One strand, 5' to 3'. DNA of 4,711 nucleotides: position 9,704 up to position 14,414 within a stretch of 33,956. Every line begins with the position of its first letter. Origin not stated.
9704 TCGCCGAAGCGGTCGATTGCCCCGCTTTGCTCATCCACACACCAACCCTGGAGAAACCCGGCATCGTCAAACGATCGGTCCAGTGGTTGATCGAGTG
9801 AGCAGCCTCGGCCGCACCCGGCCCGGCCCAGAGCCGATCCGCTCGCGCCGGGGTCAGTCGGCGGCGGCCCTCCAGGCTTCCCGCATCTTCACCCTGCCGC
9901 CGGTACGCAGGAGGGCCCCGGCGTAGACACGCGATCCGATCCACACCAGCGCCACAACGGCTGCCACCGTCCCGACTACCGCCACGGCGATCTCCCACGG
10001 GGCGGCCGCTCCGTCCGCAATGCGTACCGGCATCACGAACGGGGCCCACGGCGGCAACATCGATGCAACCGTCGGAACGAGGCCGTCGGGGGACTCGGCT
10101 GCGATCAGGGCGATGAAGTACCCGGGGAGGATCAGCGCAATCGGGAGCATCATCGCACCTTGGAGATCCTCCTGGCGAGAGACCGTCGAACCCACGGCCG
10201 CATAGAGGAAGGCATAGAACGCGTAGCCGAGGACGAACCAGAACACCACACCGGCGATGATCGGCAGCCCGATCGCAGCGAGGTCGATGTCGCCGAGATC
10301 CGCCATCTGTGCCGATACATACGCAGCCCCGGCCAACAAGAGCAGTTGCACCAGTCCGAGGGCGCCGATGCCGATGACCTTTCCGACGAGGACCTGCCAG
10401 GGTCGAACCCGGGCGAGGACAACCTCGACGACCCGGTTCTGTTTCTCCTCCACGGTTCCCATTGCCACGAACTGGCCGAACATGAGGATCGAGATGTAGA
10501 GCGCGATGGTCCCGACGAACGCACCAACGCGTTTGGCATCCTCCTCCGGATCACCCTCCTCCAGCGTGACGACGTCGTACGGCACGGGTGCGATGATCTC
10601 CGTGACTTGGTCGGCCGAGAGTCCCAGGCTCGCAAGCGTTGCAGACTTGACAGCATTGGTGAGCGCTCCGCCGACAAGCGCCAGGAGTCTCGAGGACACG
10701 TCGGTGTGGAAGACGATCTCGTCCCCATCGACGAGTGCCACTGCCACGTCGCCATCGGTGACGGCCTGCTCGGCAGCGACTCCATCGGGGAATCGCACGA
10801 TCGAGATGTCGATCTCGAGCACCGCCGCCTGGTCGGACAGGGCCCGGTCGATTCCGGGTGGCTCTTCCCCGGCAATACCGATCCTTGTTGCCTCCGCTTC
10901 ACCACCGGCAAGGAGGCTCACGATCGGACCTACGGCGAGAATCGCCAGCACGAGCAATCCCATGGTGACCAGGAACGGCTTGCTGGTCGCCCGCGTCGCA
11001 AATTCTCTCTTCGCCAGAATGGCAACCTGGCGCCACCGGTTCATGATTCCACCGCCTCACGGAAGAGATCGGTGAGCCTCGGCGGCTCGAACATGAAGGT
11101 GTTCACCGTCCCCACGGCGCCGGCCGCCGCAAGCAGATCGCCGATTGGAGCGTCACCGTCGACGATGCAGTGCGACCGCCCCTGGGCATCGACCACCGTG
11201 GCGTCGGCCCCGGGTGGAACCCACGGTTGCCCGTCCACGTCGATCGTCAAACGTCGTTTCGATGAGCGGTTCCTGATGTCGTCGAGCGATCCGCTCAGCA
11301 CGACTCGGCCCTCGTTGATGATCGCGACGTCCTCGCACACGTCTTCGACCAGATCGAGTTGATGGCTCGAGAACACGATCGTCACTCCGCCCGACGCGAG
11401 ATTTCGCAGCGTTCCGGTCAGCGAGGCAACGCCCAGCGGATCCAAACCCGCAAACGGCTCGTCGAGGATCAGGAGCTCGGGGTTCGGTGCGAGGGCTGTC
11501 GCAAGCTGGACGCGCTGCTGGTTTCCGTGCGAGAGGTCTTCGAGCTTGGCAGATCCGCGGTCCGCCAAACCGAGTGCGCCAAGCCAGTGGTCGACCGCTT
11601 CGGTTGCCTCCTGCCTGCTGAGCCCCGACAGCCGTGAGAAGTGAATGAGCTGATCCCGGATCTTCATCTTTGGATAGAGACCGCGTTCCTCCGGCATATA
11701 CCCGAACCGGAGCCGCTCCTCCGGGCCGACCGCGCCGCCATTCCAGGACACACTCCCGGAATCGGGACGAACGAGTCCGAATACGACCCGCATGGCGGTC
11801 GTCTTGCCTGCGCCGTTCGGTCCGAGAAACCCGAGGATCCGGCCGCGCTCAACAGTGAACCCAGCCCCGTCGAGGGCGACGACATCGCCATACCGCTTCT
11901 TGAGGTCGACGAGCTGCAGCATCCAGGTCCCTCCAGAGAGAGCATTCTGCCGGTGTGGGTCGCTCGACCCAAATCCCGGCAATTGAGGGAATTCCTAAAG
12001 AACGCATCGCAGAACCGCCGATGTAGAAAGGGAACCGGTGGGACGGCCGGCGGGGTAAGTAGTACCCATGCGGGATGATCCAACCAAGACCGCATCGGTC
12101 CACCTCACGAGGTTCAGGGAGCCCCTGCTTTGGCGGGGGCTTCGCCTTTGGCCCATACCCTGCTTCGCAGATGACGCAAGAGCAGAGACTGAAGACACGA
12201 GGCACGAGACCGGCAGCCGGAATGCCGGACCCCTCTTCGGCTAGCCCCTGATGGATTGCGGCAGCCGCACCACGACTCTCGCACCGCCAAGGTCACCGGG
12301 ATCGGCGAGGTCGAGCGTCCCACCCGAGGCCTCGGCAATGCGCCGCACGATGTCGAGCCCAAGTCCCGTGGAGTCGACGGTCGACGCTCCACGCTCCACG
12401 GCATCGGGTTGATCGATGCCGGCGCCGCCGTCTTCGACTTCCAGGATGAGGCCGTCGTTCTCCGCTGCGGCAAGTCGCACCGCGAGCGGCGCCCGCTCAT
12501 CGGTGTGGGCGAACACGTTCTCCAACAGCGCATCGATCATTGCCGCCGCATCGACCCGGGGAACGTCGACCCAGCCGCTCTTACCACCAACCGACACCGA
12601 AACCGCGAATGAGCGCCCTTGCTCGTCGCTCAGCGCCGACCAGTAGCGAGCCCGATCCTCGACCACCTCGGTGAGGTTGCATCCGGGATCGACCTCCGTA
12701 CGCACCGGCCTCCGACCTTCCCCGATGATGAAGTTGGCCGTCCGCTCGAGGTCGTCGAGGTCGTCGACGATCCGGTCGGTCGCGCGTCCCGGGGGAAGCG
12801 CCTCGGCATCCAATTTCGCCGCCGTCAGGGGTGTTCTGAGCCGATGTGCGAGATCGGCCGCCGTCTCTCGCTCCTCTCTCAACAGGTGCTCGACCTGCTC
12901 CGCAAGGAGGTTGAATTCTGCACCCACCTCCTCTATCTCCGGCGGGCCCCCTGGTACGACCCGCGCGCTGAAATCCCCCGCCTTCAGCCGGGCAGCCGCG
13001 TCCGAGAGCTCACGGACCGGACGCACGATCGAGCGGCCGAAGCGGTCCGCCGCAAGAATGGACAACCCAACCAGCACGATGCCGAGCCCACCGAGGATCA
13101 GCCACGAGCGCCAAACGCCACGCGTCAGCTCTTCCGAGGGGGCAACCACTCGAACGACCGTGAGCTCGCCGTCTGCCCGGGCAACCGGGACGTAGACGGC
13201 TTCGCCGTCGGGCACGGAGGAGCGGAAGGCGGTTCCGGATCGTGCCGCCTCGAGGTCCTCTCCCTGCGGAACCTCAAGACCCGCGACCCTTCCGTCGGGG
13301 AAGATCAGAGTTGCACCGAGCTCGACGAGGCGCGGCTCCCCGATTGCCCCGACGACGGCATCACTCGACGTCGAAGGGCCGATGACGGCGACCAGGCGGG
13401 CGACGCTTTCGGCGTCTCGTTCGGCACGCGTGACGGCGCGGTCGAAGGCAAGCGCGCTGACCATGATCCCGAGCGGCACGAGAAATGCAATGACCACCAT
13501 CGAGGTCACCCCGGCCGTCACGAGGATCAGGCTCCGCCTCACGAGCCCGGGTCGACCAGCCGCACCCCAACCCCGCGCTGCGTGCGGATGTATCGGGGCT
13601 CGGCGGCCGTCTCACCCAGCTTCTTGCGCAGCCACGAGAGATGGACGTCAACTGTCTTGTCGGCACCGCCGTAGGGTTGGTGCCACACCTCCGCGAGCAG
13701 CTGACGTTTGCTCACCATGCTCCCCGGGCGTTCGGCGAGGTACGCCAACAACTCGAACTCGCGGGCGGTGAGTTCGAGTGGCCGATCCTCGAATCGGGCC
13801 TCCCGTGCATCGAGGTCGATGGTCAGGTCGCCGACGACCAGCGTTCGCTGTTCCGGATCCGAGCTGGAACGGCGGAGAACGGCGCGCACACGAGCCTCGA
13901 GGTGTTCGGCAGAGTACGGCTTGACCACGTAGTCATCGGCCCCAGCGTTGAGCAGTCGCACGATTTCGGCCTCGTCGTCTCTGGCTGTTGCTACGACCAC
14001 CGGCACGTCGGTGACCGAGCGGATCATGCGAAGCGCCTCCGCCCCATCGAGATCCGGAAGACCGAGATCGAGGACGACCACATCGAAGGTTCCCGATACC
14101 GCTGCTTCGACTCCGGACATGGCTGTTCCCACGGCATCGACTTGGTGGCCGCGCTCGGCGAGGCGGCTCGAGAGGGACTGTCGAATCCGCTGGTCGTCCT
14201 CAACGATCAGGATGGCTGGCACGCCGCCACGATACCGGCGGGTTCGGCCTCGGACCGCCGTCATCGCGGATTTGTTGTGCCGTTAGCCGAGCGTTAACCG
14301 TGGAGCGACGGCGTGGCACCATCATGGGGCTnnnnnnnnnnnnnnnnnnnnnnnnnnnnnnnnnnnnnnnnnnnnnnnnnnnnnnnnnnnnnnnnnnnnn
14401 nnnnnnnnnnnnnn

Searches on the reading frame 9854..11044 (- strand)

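Call 15: search_protein_families(library=pfam, proteins=[window:9854-11044:-], max_evalue=0.001)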
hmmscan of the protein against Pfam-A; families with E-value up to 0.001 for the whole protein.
window:9854-11044:- (396 aa): 2 families
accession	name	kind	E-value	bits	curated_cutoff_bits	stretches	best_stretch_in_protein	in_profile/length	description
PF12698.13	ABC2_membrane_3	-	2.1e-40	139.3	31.6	1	24-370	3-345/347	ABC-2 family transporter protein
PF01061.29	ABC2_membrane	-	0.00061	19.8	26.9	1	175-310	50-175/211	ABC-2 type transporter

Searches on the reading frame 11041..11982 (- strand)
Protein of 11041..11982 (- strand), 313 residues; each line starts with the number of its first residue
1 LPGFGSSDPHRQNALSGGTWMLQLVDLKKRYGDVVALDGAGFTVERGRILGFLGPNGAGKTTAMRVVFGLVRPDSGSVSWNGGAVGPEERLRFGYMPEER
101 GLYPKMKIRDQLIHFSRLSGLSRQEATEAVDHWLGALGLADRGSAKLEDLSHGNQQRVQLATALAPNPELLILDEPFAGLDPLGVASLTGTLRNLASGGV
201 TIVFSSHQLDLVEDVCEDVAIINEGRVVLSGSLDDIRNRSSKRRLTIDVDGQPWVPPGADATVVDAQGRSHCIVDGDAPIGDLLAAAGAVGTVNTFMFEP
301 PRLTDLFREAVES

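Call 15: search_protein_families(library=pfam, proteins=[window:11041-11982:-], max_evalue=0.001)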
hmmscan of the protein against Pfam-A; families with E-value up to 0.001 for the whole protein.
window:11041-11982:- (313 aa): 3 families
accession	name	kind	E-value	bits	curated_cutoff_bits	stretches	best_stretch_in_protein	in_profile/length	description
PF00005.33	ABC_tran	-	1.1e-28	101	25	1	38-178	2-137/137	ABC transporter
PF13304.12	AAA_21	-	3.7e-13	50.7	27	1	147-212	235-303/304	AAA domain, putative AbiEii toxin, Type IV TA system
PF13732.12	DrrA1-3_C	-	8.8e-06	26.8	27.4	1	231-311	1-81/81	ATP-binding protein DrrA1-3-like, C-terminal domain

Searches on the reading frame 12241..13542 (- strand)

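Call 15: search_protein_families(library=pfam, proteins=[window:12241-13542:-], max_evalue=0.001)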
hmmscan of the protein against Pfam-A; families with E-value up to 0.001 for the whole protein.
window:12241-13542:- (433 aa): 3 families
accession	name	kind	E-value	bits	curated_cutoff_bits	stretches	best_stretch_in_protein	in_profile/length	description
PF00672.30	HAMP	-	3.2e-12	47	25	1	168-218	2-52/53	HAMP domain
PF02518.31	HATPase_c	-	4.1e-12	47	26.4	1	334-429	8-109/111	Histidine kinase-, DNA gyrase B-, and HSP90-like ATPase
PF00512.31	HisKA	-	9.7e-06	26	26.9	1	225-267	3-45/66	His Kinase A (phospho-acceptor) domain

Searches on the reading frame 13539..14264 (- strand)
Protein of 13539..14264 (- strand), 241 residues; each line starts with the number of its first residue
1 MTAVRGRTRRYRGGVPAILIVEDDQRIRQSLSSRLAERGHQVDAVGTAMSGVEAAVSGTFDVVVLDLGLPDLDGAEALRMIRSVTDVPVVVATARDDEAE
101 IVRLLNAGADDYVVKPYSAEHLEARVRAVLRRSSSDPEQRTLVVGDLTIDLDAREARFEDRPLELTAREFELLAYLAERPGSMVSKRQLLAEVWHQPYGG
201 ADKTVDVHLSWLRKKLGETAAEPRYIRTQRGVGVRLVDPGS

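Call 15: search_protein_families(library=pfam, proteins=[window:13539-14264:-], max_evalue=0.001)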
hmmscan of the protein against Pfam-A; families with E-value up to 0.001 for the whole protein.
window:13539-14264:- (241 aa): 2 families
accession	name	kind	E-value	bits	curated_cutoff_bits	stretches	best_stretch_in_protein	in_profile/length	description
PF00072.30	Response_reg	-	1.6e-25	89.9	30.2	1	18-127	1-111/111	Response regulator receiver domain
PF00486.34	Trans_reg_C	-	3.5e-25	88.3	26.2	1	161-236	2-77/77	Transcriptional regulatory protein, C terminal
